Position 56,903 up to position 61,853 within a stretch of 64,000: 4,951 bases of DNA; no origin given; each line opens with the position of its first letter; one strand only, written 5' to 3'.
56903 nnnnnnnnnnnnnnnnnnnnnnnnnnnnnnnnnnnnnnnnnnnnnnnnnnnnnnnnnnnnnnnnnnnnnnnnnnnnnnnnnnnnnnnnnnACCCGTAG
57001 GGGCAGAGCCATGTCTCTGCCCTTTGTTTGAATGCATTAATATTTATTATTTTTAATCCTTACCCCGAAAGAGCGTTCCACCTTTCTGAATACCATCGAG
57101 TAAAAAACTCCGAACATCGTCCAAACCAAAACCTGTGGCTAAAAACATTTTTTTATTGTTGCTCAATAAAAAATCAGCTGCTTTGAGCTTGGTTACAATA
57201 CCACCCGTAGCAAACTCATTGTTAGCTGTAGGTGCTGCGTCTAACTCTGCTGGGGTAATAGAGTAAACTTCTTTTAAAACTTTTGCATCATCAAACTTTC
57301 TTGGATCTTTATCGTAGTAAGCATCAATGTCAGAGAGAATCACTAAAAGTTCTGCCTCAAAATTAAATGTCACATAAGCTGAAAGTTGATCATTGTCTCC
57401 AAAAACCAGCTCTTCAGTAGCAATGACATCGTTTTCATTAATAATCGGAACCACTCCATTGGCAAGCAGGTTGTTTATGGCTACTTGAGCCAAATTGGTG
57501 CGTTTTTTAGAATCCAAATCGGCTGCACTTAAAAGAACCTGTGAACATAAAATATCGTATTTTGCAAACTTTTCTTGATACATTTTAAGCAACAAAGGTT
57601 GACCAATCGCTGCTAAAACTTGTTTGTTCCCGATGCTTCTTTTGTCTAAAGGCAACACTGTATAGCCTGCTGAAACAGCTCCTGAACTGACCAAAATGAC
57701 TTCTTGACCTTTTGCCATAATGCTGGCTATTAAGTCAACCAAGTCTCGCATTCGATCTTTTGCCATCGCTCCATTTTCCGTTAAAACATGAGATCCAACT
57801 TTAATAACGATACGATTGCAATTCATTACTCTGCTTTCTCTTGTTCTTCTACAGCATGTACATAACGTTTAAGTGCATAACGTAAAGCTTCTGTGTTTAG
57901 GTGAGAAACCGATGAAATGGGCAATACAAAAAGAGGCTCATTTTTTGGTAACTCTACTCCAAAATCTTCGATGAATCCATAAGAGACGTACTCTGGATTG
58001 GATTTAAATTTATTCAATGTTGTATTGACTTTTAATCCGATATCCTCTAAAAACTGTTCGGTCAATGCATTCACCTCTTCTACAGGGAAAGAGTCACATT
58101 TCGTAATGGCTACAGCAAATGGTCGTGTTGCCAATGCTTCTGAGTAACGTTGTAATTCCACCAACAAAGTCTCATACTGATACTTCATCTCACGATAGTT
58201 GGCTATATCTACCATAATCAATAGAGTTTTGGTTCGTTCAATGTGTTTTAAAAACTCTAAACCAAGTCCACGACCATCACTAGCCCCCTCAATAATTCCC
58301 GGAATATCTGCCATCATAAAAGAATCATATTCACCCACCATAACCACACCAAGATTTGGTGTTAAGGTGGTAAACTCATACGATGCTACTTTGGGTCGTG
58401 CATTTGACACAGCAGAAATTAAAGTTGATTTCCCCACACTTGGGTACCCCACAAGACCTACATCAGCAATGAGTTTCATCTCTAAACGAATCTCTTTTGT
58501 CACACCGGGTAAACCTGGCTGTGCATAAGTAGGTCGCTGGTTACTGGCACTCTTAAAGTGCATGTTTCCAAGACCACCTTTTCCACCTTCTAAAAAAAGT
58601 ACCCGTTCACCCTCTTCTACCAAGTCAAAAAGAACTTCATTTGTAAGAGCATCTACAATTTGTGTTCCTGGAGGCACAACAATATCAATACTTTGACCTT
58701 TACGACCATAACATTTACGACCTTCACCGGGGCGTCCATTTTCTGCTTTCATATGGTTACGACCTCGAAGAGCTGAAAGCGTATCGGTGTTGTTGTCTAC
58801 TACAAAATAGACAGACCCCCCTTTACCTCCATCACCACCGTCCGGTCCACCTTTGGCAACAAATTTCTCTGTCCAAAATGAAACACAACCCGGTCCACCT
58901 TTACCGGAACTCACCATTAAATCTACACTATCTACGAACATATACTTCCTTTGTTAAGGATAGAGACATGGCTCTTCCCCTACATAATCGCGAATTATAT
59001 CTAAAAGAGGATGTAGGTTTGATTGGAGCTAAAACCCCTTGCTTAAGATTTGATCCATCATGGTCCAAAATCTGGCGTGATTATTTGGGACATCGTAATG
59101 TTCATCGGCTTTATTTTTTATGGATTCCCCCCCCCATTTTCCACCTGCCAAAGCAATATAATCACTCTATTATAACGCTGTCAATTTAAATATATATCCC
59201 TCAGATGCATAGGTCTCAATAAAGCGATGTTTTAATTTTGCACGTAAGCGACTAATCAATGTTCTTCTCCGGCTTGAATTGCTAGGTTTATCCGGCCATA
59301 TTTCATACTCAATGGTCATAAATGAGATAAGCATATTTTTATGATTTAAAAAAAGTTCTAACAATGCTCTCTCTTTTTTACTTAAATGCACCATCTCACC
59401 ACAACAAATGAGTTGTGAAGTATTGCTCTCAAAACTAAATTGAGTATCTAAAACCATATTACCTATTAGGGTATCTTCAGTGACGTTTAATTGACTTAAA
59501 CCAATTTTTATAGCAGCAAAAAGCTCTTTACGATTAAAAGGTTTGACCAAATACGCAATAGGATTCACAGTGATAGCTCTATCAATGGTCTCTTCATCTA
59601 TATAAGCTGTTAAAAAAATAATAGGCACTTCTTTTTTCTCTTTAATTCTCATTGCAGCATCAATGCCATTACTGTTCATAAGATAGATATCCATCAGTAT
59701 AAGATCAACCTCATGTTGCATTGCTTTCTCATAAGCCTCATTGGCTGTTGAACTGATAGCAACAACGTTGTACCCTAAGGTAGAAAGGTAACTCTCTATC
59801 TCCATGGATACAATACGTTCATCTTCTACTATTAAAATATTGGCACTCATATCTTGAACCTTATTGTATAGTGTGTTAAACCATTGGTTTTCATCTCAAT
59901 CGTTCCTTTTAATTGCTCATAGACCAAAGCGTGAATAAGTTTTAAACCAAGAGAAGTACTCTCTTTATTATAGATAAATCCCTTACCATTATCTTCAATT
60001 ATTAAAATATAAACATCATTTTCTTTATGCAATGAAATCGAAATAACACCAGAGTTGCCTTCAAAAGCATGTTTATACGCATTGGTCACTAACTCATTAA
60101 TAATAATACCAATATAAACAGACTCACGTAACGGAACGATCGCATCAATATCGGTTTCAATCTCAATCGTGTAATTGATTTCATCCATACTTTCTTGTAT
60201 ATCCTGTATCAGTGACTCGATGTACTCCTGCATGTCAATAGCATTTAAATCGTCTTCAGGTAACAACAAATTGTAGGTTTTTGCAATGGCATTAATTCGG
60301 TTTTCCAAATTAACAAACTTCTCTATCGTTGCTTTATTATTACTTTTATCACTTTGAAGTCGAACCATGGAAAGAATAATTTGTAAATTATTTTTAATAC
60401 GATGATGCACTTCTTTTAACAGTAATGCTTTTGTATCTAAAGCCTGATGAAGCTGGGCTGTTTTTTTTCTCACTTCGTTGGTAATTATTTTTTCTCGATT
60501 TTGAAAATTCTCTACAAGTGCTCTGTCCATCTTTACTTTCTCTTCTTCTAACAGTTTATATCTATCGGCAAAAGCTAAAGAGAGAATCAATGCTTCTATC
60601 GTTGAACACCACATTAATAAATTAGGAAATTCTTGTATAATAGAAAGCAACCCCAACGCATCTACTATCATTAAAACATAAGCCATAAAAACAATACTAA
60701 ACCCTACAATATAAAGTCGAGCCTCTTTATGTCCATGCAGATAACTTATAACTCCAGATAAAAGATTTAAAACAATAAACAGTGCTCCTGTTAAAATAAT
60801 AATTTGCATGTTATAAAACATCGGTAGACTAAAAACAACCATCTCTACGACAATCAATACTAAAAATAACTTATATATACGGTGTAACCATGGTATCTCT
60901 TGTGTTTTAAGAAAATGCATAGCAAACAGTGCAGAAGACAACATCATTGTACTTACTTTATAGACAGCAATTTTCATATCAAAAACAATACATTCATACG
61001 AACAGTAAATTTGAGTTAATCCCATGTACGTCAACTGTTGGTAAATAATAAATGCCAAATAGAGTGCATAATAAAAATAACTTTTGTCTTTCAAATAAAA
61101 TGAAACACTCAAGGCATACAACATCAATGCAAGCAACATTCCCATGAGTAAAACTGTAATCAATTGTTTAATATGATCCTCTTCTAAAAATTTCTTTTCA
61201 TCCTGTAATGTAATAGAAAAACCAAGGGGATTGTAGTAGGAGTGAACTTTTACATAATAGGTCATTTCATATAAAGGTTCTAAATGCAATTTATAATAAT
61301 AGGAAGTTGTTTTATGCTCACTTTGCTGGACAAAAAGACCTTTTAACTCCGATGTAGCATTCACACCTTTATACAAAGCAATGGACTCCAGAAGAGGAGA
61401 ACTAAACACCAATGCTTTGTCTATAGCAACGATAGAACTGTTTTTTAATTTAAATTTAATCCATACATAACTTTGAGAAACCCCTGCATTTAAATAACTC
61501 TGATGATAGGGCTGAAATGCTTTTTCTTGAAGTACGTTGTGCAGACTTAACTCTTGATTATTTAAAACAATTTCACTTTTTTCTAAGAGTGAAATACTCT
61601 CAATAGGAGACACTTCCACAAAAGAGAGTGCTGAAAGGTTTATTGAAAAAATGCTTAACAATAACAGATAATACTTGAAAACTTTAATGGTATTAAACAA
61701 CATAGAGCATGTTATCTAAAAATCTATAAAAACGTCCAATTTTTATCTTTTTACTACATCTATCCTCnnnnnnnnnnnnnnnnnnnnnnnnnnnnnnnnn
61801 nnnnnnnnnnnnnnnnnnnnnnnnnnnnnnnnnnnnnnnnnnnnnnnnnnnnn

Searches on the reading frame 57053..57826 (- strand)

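Call 26: search_protein_families(library=pfam, proteins=[window:57053-57826:-], max_evalue=0.0001)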
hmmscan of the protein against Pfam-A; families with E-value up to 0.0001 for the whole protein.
window:57053-57826:- (257 aa): 1 family
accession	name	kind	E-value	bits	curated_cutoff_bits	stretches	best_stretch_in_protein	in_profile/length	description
PF00696.33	AA_kinase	-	1.5e-39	136.6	24.9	1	4-228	1-231/234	Amino acid kinase family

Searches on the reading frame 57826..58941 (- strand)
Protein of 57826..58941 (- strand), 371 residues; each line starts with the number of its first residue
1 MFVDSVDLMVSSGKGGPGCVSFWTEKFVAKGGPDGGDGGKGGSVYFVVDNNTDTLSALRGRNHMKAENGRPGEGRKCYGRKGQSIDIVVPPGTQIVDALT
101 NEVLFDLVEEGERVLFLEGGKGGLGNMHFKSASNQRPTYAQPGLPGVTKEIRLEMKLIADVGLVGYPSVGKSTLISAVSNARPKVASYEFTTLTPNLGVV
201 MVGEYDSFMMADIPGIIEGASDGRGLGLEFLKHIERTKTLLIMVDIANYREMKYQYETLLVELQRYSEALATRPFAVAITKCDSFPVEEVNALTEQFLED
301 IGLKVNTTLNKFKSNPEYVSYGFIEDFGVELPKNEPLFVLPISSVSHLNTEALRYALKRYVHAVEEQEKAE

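Call 26: search_protein_families(library=pfam, proteins=[window:57826-58941:-], max_evalue=0.0001)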
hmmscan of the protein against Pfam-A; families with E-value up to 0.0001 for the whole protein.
window:57826-58941:- (371 aa): 3 families
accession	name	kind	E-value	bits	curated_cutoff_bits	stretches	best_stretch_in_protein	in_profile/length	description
PF01018.28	GTP1_OBG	-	4.5e-56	189.2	27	1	3-157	1-155/155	GTP1/OBG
PF01926.29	MMR_HSR1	-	2.5e-23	82.8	21.9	1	160-281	1-113/113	50S ribosome-binding GTPase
PF02421.24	FeoB_N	-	3e-07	30.5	27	1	161-249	3-91/156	Ferrous iron transport protein B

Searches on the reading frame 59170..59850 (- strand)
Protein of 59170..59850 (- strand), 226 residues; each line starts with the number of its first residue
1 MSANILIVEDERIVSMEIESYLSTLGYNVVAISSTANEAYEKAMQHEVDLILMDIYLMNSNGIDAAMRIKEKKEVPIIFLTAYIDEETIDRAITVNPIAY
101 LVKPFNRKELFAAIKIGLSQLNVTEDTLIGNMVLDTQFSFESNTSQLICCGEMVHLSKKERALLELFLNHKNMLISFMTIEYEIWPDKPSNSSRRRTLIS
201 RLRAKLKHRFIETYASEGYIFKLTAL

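Call 26: search_protein_families(library=pfam, proteins=[window:59170-59850:-], max_evalue=0.0001)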
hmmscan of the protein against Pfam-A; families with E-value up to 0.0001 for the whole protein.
window:59170-59850:- (226 aa): 2 families
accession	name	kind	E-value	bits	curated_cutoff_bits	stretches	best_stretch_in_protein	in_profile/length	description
PF00072.30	Response_reg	-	2.3e-24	86.1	30.2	1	5-115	1-111/111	Response regulator receiver domain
PF00486.34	Trans_reg_C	-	3e-11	43.7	26.2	1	151-221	1-77/77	Transcriptional regulatory protein, C terminal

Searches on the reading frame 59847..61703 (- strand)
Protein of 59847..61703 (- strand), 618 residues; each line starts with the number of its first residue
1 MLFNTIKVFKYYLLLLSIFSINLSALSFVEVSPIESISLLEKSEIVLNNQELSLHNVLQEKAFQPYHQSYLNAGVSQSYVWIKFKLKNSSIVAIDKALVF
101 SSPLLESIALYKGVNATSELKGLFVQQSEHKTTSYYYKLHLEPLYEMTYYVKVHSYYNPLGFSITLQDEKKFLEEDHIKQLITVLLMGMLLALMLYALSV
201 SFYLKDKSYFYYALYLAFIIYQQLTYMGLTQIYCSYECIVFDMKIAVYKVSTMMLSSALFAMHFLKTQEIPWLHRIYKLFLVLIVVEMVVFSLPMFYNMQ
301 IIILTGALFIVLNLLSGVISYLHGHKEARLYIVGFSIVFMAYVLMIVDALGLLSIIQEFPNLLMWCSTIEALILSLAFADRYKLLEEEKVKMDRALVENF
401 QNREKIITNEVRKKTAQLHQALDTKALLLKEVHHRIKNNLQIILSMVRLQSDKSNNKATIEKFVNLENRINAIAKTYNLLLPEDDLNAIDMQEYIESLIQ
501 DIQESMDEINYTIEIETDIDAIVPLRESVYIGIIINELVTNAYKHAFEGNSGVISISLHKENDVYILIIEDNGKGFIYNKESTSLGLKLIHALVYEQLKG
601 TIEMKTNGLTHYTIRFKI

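Call 26: search_protein_families(library=pfam, proteins=[window:59847-61703:-], max_evalue=0.0001)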
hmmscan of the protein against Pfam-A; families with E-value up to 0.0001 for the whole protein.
window:59847-61703:- (618 aa): 5 families
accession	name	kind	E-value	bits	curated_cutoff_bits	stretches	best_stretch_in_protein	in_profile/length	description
PF07695.17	7TMR-DISM_7TM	-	4.7e-32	112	29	1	180-381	2-205/205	7TM diverse intracellular signalling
PF07568.18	HisKA_2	-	7.7e-22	77.6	22.3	1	431-505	1-75/76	Histidine kinase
PF07696.17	7TMR-DISMED2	-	1e-13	51.8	22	1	49-167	11-135/136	7TMR-DISM extracellular 2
PF07536.20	HWE_HK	-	8.1e-08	33.3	22.8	1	431-504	1-71/83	HWE histidine kinase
PF02518.31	HATPase_c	-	1.9e-07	31.9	26.4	1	533-616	8-107/111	Histidine kinase-, DNA gyrase B-, and HSP90-like ATPase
